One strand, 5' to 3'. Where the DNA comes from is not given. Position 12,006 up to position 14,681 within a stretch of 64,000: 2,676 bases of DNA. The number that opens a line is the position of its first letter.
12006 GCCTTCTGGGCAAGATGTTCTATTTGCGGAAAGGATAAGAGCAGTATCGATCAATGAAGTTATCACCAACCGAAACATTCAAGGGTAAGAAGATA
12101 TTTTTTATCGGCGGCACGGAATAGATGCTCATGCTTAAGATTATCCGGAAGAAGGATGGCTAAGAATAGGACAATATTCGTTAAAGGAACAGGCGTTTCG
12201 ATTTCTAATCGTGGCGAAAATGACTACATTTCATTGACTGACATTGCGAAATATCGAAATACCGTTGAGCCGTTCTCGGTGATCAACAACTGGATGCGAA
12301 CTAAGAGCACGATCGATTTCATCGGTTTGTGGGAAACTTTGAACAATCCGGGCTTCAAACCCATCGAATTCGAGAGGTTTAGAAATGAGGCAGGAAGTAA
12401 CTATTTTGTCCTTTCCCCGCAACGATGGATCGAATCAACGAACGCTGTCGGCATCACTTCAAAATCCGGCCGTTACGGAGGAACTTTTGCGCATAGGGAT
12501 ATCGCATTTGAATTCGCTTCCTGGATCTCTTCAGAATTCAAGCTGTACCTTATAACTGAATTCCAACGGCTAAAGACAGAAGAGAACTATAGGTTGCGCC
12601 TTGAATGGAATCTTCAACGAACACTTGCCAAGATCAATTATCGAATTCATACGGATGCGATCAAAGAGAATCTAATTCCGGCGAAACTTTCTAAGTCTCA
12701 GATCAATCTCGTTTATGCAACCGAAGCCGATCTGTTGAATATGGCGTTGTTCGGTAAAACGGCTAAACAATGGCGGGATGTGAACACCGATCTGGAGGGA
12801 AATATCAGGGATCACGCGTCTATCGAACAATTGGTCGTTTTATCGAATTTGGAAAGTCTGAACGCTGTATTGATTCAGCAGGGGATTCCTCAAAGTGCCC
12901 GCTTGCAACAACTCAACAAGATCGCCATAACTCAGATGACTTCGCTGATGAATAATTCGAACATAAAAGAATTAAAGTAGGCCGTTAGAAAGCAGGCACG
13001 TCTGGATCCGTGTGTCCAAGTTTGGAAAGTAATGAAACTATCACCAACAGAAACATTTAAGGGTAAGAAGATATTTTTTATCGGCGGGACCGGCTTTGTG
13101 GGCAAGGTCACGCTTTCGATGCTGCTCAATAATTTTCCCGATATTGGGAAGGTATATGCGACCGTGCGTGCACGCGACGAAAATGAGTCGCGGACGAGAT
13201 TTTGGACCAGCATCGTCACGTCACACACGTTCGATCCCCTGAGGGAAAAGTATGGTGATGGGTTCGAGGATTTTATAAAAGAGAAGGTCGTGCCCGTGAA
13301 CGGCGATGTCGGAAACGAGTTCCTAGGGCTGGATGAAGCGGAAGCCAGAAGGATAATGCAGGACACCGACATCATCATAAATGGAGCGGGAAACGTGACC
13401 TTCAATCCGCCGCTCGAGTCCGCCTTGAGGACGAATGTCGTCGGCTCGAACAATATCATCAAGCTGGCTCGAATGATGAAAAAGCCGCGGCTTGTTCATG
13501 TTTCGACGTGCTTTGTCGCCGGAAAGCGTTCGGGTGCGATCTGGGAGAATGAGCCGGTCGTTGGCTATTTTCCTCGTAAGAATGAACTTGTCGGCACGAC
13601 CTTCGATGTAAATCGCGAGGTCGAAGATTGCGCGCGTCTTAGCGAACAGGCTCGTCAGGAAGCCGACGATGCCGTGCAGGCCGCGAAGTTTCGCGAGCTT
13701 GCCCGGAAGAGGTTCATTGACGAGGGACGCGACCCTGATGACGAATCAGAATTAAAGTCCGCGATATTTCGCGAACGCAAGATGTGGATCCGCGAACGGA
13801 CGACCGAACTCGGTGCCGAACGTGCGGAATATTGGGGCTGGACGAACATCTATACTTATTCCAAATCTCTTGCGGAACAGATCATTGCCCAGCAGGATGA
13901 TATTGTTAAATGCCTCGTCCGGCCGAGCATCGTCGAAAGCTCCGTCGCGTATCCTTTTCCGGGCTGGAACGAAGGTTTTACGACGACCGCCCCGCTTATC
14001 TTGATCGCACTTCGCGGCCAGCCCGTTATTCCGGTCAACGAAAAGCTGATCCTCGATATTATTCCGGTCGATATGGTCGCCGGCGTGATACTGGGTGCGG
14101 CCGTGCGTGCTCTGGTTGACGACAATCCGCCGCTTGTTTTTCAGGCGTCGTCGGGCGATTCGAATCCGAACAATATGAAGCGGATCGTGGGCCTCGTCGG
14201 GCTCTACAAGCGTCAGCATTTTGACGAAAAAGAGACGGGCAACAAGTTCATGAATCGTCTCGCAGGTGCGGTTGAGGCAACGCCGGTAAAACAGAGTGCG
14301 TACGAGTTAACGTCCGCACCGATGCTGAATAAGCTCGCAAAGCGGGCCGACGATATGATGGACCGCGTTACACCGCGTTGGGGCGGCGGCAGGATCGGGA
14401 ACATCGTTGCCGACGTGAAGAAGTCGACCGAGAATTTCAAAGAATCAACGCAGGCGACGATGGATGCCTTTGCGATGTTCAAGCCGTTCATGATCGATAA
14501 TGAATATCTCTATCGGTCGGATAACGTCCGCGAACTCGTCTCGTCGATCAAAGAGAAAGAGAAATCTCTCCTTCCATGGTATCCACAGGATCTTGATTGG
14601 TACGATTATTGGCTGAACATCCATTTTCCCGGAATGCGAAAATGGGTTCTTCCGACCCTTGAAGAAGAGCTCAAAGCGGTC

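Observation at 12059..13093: KilA-N gene cassette inserted after codon 20 of the ElbD-like gene, with a replacement 5' end that differs only at synonymous sites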

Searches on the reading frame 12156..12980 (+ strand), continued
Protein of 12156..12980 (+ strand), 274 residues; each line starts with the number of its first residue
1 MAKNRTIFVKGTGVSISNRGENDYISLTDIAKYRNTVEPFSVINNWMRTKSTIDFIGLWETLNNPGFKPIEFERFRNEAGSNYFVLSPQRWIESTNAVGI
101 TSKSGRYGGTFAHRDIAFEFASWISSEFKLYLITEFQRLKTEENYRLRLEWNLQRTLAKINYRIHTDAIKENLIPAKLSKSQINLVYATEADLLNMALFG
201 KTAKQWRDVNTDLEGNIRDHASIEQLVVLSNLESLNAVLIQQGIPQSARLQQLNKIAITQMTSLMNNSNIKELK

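Call 63: search_dna_similar(query=window:12156-12980:+, collection=plasmids, mode=protein, max_rows=15)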
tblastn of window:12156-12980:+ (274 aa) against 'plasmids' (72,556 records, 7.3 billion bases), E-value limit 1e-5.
Records with a match: 29; places in all: 33; records where one place covers at least 80% of the query: 24.
Best place of each record, by identity: 60-80% 6; <60% 23.
By first word of the organism name: Haliscomenobacter 3; Pasteurella 3; Aureispira 3; Saprospira 3; Aeromonas 2; Xenorhabdus 2; Pontibacter 2; Bernardetia 2; Photorhabdus 1; Parabacteroides 1; and 7 more.
By predicted mobility (MOB-suite, as given by PLSDB): non-mobilizable 24; conjugative 3; mobilizable 2.
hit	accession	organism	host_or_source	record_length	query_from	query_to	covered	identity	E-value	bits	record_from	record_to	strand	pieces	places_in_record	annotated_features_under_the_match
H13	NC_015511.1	Haliscomenobacter hydrossis DSM 1100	activated sludge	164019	1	274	100%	68.2%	6e-122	390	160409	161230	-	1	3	KilA-N domain-containing protein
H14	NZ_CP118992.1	Aeromonas allosaccharophila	Homo sapiens,cell culture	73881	3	273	99%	62.0%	9e-107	346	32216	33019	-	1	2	KilA-N domain-containing protein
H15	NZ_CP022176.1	Aeromonas salmonicida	Atlantic salmon,The RAS Atlantic Salmon ...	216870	3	273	99%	62.0%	9e-107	346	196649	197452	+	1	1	KilA-N domain-containing protein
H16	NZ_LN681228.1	Xenorhabdus nematophila AN6/1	-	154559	5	274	99%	59.4%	5e-104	338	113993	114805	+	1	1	KilA-N domain-containing protein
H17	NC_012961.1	Photorhabdus asymbiotica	-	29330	5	274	99%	59.0%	1e-103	337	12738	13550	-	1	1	KilA-N domain-containing protein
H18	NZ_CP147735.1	Xenorhabdus sp. TH1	Steinernema sp. a AB-2023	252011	5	274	99%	58.7%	2e-102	333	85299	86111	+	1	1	KilA-N domain-containing protein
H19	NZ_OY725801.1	Parabacteroides distasonis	-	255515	7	264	94%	60.9%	2e-101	330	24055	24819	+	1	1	KilA-N domain-containing protein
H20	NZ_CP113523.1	Pasteurella multocida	rabbit,mixed culture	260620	1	274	100%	56.0%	2e-92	305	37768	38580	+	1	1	KilA-N domain-containing protein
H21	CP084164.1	Pasteurella multocida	rabbit,mixed culture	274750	1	274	100%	56.0%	2e-92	305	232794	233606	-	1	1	KilA-N domain-containing protein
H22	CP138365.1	Streptococcus agalactiae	Homo sapiens,cell culture,urine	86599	3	274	99%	56.0%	3e-97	319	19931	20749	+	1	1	KilA-N domain-containing protein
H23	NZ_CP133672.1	Aureispira sp. CCB-E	Monoculture,Seagrass (Zostera sp.) ...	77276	1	274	100%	54.9%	2e-95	313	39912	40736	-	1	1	KilA-N domain-containing protein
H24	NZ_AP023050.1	Alistipes indistinctus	Homo sapiens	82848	1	274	100%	54.5%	6e-91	301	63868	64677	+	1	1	KilA-N domain-containing protein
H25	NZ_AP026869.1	Aureispira anguillae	Anguilla japonica,Standard,head of ...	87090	1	274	100%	54.5%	3e-95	313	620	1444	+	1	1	KilA-N domain-containing protein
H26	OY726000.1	Phocaeicola massiliensis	-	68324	1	274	100%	53.6%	3e-91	301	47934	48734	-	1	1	record has no annotation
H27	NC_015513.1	Haliscomenobacter hydrossis DSM 1100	activated sludge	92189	1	274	100%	51.6%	2e-87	290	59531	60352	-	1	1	KilA-N domain-containing protein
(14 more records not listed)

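Call 64: get_annotated_region(hit=H13, flank=4000)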
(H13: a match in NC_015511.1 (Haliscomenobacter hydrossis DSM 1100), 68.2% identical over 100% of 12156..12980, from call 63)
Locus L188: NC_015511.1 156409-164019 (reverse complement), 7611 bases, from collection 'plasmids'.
description: Haliscomenobacter hydrossis DSM 1100 plasmid pHALHY01, complete sequence
organism: Haliscomenobacter hydrossis DSM 1100 (NCBI taxid 760192)
taxonomy: Bacteria; Bacteroidota; Saprospiria; Saprospirales; Haliscomenobacteraceae; Haliscomenobacter; Haliscomenobacter hydrossis; Haliscomenobacter hydrossis DSM 1100
host: -; source: activated sludge; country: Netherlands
typing (MOB-suite, as given by PLSDB): non-mobilizable; replicon rep_cluster_246
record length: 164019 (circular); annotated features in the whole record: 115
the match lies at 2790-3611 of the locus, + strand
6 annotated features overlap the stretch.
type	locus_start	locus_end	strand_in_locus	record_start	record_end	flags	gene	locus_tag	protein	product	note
CDS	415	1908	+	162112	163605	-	-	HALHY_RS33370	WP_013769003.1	hypothetical protein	-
CDS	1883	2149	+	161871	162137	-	-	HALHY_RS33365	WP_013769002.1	hypothetical protein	-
CDS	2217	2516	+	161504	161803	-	-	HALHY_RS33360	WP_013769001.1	hypothetical protein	-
CDS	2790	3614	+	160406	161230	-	-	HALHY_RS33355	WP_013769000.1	KilA-N domain-containing protein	-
CDS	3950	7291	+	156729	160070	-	-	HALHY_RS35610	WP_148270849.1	COR domain-containing protein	-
CDS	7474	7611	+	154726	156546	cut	-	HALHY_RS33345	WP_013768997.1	class I SAM-dependent DNA methyltransferase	-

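Call 65: get_annotated_region(hit=H14, flank=4000)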
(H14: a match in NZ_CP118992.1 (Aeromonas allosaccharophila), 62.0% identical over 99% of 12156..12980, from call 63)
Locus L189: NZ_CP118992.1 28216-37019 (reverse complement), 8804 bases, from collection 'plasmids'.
description: Aeromonas allosaccharophila strain K520 plasmid pK520-TEM, complete sequence
organism: Aeromonas allosaccharophila (NCBI taxid 656)
taxonomy: Bacteria; Pseudomonadota; Gammaproteobacteria; Aeromonadales; Aeromonadaceae; Aeromonas; Aeromonas allosaccharophila
host: -; source: Homo sapiens,cell culture; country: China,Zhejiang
typing (MOB-suite, as given by PLSDB): mobilizable; replicon rep_cluster_573; relaxase MOBP
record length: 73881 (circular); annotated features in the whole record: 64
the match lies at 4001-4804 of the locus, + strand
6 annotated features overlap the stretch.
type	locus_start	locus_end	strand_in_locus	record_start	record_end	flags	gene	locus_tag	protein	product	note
CDS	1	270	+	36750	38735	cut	-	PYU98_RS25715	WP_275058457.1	methyl-accepting chemotaxis protein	GO:0006935 - chemotaxis [Evidence IEA]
CDS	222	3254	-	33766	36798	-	-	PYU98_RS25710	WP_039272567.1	Tn3 family transposase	-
CDS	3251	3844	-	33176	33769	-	-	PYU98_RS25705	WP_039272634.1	recombinase family protein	GO:0006310 - DNA recombination [Evidence IEA]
CDS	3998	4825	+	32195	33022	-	-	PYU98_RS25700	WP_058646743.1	KilA-N domain-containing protein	-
CDS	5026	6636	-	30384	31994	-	-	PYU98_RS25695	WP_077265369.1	methyl-accepting chemotaxis protein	-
CDS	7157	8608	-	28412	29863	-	-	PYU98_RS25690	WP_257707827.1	IS1182 family transposase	-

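Call 66: get_annotated_region(hit=H16, flank=4000)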
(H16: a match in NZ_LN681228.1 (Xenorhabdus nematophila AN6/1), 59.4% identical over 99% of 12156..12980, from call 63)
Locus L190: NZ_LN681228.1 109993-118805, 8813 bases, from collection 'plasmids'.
description: Xenorhabdus nematophila AN6/1 plasmid II, complete sequence
organism: Xenorhabdus nematophila AN6/1 (NCBI taxid 1437823)
taxonomy: Bacteria; Pseudomonadota; Gammaproteobacteria; Enterobacterales; Morganellaceae; Xenorhabdus; Xenorhabdus nematophila; Xenorhabdus nematophila AN6/1
host: -; source: -; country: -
typing (MOB-suite, as given by PLSDB): conjugative; replicon IncC; relaxase MOBH; mating-pair formation MPF_F
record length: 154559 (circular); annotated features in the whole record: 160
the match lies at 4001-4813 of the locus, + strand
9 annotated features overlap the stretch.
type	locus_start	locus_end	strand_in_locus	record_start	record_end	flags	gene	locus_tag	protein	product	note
CDS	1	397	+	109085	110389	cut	qatC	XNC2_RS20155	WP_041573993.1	Qat anti-phage system QueC-like protein QatC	GO:0051607 - defense response to virus [Evidence IEA]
CDS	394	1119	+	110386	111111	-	qatD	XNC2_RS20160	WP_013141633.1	Qat anti-phage system TatD family nuclease QatD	GO:0051607 - defense response to virus [Evidence IEA]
CDS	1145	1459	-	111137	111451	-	-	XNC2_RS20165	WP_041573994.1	hypothetical protein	-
CDS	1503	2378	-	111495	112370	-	-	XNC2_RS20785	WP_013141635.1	helix-turn-helix transcriptional regulator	-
CDS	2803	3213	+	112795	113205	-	-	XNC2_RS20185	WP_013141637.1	helix-turn-helix transcriptional regulator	-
CDS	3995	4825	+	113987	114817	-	-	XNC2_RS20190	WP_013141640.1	KilA-N domain-containing protein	-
CDS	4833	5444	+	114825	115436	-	-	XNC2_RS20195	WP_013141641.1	recombinase family protein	GO:0006310 - DNA recombination [Evidence IEA]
CDS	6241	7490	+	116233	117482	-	-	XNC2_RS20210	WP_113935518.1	IS3 family transposase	-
CDS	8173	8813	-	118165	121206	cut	-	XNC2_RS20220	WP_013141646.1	Tn3 family transposase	-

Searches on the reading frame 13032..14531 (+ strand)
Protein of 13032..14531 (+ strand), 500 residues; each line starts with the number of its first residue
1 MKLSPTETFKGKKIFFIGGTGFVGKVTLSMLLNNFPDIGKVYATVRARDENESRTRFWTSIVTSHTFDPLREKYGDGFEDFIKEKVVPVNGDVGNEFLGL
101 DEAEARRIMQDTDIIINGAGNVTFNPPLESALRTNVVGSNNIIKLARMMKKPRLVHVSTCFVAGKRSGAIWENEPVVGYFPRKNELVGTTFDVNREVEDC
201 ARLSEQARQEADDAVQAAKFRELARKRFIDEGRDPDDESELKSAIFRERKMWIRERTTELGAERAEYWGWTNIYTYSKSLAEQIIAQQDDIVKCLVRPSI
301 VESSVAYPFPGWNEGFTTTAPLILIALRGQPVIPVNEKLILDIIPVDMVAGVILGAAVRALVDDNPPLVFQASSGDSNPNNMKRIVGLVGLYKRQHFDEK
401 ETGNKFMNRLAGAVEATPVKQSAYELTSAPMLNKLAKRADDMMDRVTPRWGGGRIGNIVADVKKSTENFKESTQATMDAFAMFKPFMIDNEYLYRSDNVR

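Call 9: find_related_loci(query=window:13032-14531:+, collection=genome_contigs, flank=6000)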
Query window:13032-14531:+ (500 aa) in genome_contigs; peptide patterns used: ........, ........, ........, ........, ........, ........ (x = any residue, [..] = any of these).
422 stretches matched a pattern; 297 encode a relative of the query (tblastn E <= 1e-3); the best 80 are kept; 80 distinct loci.
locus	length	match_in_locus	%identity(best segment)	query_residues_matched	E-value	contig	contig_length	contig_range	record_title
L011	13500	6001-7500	97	1-500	0e+0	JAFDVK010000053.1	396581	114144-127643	MAG: Acidobacteria bacterium isolate SZAS-14 CK_MAG-40__53__length-396581, whole genome shotgun sequence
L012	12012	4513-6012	96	1-500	0e+0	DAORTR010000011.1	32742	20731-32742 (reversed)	MAG TPA_asm: Pyrinomonadaceae bacterium isolate AMR_MDS_5286 NODE_916_length_32742_cov_6.515251, whole genome shotgun se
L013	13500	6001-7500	96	1-500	0e+0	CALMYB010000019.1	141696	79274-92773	MAG TPA_asm: uncultured Acidobacteria bacterium isolate SRR2107171_bin.14_CONCOCT_v1.1_MAG genome assembly, contig: ERZ7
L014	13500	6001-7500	97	1-500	0e+0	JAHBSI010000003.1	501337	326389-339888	MAG: Acidobacteria bacterium isolate ACE_ACI4 ACI4_3, whole genome shotgun sequence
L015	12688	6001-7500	95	1-500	0e+0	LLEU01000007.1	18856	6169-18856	MAG: Acidobacteria bacterium OLB17 UZ17_ACD001CONTIG000007, whole genome shotgun sequence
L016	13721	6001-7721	92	1-500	0e+0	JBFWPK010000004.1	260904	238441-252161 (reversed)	MAG: Pyrinomonadaceae bacterium isolate CA_2019_TPBF_158 NODE_433_length_260904_cov_18.402382_TPBF, whole genome shotgun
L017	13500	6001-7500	91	1-500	0e+0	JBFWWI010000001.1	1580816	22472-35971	MAG: Pyrinomonadaceae bacterium isolate CA_2019_TPBS_113 NODE_5_length_1580816_cov_36.885505_TPBS, whole genome shotgun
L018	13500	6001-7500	91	1-500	0e+0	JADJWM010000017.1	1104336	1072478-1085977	MAG: Chloracidobacterium sp. isolate Kalu_18-Q3-R12-55_BAT3C.268 tig00100891-10-11022590, whole genome shotgun sequence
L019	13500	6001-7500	91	1-500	0e+0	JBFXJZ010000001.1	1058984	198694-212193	MAG: Pyrinomonadaceae bacterium isolate CA_2019_TPIn_63 NODE_6_length_1058984_cov_11.798743_TPIn, whole genome shotgun s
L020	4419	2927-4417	92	1-497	0e+0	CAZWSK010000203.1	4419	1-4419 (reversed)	MAG TPA_asm: uncultured Chloracidobacterium sp. isolate binchicken_co179_82 genome assembly, contig: NODE_30995_length_4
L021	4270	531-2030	91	1-500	0e+0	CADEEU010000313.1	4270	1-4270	MAG: uncultured Acidobacteria bacterium isolate Acidobacteria sp. RBC098 genome assembly, contig: MAG098_313, whole geno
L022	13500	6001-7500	91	1-500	0e+0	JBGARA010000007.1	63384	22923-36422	MAG: Pyrinomonadaceae bacterium isolate MAG_AAO_H125.33 AAOH125-33_opera_contig_1398, whole genome shotgun sequence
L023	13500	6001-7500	90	1-500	0e+0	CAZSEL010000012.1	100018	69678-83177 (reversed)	MAG TPA_asm: uncultured Chloracidobacterium sp. isolate SRP136066_co1_94 genome assembly, contig: NODE_108_length_100018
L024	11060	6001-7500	91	1-500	0e+0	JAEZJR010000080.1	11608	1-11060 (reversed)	MAG: Acidobacteria bacterium isolate OH_CDB_243 k127_2475947, whole genome shotgun sequence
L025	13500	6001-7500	90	1-500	0e+0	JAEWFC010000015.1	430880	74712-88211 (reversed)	MAG: Acidobacteria bacterium isolate OH_PBlB_17 k127_628938, whole genome shotgun sequence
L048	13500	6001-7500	90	1-500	0e+0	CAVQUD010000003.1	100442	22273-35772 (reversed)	MAG: Blastocatellia bacterium isolate MFD09964.bin.2.81 genome assembly, contig: contig_18882, whole genome shotgun sequ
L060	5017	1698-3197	90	1-500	0e+0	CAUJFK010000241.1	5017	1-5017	MAG: Acidobacteriota bacterium isolate KLAP106 genome assembly, contig: KLAP106_998044, whole genome shotgun sequence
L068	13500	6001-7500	88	1-500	0e+0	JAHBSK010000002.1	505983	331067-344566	MAG: Acidobacteria bacterium isolate ACE_ACI6 ACI6_2, whole genome shotgun sequence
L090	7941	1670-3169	87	1-500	0e+0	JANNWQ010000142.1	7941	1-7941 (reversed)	MAG: Acidobacteriota bacterium isolate VAR_34_metabat_330 VAR_34_k141_144049, whole genome shotgun sequence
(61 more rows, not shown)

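Call 28: search_protein_families(library=pfam, proteins=[L068:4867-5925:+, L060:976-1410:+, L048:5266-5553:+, L048:5550-5894:+, L090:480-1649:+], max_evalue=0.001)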
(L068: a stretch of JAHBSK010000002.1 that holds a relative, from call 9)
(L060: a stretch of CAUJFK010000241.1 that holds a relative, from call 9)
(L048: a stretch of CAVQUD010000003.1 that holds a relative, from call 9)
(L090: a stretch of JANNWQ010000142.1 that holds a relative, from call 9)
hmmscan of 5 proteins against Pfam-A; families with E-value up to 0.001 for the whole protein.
L068:4867-5925:+ (352 aa): 2 families
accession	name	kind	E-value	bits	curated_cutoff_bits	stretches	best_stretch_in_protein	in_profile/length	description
PF06250.17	YhcG_C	-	1e-48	165.6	32.5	1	188-338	3-156/157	YhcG PDDEXK nuclease domain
PF17761.7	DUF1016_N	-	8.2e-48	162.4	32.8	1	23-159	1-137/137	DUF1016 N-terminal domain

L060:976-1410:+ (144 aa): 1 family
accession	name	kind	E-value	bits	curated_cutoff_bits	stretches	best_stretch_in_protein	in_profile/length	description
PF01797.21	Y1_Tnp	-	3.5e-21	76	23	1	5-113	4-121/121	Transposase IS200 like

L048:5266-5553:+ (95 aa): 2 families
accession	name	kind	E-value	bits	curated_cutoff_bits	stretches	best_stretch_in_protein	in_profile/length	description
PF01909.29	NTP_transf_2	-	1.8e-15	57.5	21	1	15-94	7-92/93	Nucleotidyltransferase domain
PF18765.7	Polbeta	-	3.8e-10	40.2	26.9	1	12-94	2-86/93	Polymerase beta, Nucleotidyltransferase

L048:5550-5894:+ (114 aa): 1 family
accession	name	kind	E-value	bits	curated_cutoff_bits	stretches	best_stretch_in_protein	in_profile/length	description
PF01934.22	HepT-like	-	1.3e-25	89.8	23.5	1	12-100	2-114/120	Ribonuclease HepT-like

L090:480-1649:+ (389 aa): 14 families
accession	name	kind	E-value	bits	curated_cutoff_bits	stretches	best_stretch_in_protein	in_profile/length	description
PF13431.12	TPR_17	-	1.2e-13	50.6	24.4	0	177-207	2-32/34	Tetratricopeptide repeat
PF14559.12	TPR_19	-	2.6e-13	50.5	25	2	93-126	8-41/68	Tetratricopeptide repeat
PF07719.23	TPR_2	-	4.8e-13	48.6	27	0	163-187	10-34/34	Tetratricopeptide repeat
PF13428.12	TPR_14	-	1.3e-12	47.5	23.5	0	159-195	6-42/44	Tetratricopeptide repeat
PF13181.12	TPR_8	-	8.1e-08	32.3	25.7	0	157-187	5-34/34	Tetratricopeptide repeat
PF13424.12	TPR_12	-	3.1e-06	27.7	30.1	0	165-218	14-75/77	Tetratricopeptide repeat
PF13414.12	TPR_11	-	4.9e-06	26.6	26.8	0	168-197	8-37/42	TPR repeat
PF12895.13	ANAPC3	-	5.7e-06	27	27.2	0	166-214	1-49/82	Anaphase-promoting complex, cyclosome, subunit 3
PF00515.34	TPR_1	-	9.4e-06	25.7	27.8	0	329-350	5-26/34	Tetratricopeptide repeat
PF14853.12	Fis1_TPR_C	-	6e-05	23.6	25.3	0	165-188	12-35/53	Fis1 C-terminal tetratricopeptide repeat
PF23914.1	TPR_CcmH_CycH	-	9.1e-05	22.8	42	0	81-127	92-138/158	Cytochrome c-type biogenesis protein H TPR domain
PF13432.12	TPR_16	-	0.00013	22.8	32.7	0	91-126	12-47/65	Tetratricopeptide repeat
PF14561.12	TPR_20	-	0.00016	22.4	25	0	296-344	28-77/90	Tetratricopeptide repeat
PF24885.1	TPR_NPHP3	-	0.00035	20.5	100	0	174-219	126-172/239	Nephrocystin-3 TPR domain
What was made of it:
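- The other payloads at the same place (toxin-antitoxin pair, DUF1016, TPR protein) are unrelated (call 28).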
